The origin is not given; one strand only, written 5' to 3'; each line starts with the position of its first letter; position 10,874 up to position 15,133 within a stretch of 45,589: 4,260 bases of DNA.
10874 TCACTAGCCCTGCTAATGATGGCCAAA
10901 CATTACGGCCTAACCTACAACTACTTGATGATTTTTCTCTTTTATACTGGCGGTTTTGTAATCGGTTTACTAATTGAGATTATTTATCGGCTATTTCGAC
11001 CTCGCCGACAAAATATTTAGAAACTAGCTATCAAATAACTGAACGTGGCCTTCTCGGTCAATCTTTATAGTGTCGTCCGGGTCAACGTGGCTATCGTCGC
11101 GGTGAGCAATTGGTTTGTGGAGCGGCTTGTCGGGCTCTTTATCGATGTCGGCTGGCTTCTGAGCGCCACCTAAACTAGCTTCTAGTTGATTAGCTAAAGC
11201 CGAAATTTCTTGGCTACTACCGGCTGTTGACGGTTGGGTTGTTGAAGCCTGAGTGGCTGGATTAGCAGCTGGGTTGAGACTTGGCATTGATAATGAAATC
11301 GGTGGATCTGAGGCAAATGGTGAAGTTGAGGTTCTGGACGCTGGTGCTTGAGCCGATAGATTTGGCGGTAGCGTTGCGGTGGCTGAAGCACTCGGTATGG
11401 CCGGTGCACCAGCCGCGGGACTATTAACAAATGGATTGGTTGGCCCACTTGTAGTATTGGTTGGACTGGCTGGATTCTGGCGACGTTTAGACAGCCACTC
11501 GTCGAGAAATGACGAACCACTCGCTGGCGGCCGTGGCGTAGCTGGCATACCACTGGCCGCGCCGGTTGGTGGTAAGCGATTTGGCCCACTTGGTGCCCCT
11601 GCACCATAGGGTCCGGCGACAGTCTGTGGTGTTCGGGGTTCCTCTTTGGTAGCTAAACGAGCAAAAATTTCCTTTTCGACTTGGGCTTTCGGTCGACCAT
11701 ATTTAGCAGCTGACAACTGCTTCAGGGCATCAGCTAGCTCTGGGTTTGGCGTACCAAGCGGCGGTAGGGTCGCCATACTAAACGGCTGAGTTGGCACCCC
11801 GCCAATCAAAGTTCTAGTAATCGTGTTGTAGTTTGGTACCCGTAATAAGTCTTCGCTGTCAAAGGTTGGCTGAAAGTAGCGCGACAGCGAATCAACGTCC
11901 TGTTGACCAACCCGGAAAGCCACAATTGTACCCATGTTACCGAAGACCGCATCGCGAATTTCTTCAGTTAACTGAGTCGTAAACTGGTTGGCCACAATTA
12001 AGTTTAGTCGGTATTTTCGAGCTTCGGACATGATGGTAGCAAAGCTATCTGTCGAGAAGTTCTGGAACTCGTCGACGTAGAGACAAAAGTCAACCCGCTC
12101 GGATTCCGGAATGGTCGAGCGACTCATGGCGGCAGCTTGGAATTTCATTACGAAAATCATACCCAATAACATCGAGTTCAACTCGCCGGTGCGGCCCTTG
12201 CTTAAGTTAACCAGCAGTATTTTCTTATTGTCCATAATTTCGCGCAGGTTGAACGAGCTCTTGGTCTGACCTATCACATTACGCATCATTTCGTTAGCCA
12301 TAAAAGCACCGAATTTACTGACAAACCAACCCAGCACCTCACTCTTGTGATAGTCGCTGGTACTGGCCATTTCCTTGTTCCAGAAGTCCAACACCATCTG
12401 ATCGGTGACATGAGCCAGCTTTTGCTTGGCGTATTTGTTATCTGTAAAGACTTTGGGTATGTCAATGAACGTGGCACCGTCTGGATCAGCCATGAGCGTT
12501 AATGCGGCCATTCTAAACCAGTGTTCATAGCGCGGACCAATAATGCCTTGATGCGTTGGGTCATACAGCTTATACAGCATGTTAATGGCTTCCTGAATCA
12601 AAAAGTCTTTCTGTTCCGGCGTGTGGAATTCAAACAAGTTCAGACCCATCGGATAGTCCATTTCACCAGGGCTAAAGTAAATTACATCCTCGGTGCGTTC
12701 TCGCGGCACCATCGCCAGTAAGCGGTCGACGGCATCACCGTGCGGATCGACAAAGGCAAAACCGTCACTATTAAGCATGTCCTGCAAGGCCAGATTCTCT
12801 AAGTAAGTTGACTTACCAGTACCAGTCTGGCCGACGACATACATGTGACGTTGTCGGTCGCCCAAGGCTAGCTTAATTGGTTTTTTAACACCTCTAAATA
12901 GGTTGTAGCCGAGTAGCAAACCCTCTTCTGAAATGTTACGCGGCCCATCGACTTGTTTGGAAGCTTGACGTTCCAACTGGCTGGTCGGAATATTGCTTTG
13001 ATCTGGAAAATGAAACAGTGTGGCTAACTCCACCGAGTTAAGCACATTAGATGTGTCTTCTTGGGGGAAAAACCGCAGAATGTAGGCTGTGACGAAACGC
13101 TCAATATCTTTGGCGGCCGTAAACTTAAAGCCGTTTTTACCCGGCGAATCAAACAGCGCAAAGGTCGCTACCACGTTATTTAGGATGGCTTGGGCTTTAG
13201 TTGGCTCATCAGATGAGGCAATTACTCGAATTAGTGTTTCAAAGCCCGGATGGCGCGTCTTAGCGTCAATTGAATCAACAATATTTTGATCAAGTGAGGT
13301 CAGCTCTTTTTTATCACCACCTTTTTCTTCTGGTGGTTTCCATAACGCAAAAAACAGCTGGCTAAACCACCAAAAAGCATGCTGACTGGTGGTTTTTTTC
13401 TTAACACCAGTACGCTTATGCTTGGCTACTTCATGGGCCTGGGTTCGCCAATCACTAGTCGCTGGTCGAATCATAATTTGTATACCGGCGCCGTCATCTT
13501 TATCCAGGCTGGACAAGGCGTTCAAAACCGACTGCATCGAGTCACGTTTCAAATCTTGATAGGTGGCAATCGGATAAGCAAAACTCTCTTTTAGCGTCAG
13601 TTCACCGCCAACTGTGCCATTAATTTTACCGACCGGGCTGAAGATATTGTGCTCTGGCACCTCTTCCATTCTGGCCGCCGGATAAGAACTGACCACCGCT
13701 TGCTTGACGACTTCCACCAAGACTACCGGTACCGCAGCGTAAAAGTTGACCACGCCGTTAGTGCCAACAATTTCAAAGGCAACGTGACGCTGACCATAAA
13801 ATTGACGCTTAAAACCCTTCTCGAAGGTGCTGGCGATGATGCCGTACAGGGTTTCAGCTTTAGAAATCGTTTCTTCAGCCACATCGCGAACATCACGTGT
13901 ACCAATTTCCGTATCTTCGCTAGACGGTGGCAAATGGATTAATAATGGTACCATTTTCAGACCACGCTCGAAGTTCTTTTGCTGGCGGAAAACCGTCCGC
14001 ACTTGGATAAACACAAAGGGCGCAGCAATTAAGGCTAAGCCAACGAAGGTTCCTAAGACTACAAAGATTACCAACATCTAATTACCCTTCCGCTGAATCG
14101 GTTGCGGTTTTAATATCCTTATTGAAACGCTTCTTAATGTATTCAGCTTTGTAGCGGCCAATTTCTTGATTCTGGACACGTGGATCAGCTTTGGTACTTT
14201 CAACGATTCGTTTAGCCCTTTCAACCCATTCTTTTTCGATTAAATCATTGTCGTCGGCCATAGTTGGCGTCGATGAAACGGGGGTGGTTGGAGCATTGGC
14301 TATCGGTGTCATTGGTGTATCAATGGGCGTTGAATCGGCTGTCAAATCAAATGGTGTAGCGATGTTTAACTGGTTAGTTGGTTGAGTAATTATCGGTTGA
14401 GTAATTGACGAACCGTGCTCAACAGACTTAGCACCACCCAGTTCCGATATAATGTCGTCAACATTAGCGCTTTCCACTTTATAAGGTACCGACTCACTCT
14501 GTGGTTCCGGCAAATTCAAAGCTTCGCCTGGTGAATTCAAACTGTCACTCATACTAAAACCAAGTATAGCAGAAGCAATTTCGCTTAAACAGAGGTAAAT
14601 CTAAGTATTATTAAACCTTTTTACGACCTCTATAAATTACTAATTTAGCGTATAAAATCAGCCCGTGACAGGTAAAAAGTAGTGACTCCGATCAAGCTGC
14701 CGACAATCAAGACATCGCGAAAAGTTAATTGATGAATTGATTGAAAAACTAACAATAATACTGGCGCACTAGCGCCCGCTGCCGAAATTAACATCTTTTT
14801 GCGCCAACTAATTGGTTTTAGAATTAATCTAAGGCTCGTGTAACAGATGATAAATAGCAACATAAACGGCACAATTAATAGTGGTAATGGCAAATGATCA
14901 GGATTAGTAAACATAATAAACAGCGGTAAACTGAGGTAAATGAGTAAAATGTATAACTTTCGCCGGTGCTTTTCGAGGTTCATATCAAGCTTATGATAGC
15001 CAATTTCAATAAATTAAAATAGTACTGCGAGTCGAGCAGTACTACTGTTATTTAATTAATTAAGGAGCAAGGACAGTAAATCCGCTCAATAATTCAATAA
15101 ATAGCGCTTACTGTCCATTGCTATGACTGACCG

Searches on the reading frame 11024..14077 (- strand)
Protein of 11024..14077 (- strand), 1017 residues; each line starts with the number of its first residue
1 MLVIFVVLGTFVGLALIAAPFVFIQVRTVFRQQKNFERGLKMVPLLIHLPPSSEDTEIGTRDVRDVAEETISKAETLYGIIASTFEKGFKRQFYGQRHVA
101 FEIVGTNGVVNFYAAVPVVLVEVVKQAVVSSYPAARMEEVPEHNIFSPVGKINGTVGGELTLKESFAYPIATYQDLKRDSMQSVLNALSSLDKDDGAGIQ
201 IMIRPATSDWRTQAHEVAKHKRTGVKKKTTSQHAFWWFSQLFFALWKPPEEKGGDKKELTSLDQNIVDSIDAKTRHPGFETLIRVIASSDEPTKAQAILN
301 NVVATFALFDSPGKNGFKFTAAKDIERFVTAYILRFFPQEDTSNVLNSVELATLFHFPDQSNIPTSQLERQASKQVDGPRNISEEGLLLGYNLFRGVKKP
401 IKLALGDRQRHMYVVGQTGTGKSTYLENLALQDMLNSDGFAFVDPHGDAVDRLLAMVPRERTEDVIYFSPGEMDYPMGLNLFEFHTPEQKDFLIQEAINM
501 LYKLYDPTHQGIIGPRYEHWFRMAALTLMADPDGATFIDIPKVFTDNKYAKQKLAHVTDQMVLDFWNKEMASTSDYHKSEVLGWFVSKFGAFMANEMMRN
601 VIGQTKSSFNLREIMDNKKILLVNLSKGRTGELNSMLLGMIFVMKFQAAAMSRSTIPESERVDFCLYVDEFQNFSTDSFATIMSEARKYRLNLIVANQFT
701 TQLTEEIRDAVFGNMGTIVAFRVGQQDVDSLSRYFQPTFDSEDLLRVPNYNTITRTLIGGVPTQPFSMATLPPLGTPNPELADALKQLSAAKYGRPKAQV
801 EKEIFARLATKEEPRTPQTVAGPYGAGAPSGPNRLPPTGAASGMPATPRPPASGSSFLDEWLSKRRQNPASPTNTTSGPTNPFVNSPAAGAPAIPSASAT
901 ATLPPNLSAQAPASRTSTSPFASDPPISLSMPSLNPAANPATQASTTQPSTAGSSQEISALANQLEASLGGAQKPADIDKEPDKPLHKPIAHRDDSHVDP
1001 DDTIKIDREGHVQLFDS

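Call 39: search_protein_families(library=pfam, proteins=[window:11024-14077:-], max_evalue=0.001)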
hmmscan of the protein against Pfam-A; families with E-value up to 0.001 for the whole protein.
window:11024-14077:- (1017 aa): 3 families
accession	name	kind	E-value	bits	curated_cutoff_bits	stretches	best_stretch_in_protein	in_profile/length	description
PF13401.12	AAA_22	-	1e-05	26.3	27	0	408-459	4-56/130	AAA domain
PF12696.13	TraG-D_C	-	0.00014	22.2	22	1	666-727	4-70/126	TraM recognition site of TraD and TraG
PF01935.23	DUF87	-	0.00019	22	23.2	1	400-495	13-103/220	Helicase HerA, central domain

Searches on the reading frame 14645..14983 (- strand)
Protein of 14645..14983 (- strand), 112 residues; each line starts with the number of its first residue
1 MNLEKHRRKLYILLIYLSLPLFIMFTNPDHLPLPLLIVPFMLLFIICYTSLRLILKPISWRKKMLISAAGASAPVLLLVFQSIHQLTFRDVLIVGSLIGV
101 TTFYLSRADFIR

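Call 39: search_protein_families(library=pfam, proteins=[window:14645-14983:-], max_evalue=0.001)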
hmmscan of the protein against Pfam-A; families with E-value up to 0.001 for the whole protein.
window:14645-14983:- (112 aa): 1 family
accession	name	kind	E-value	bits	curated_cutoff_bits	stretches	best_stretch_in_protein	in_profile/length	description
PF01040.23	UbiA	-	0.00026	20.8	34.2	1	12-102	74-154/250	UbiA prenyltransferase family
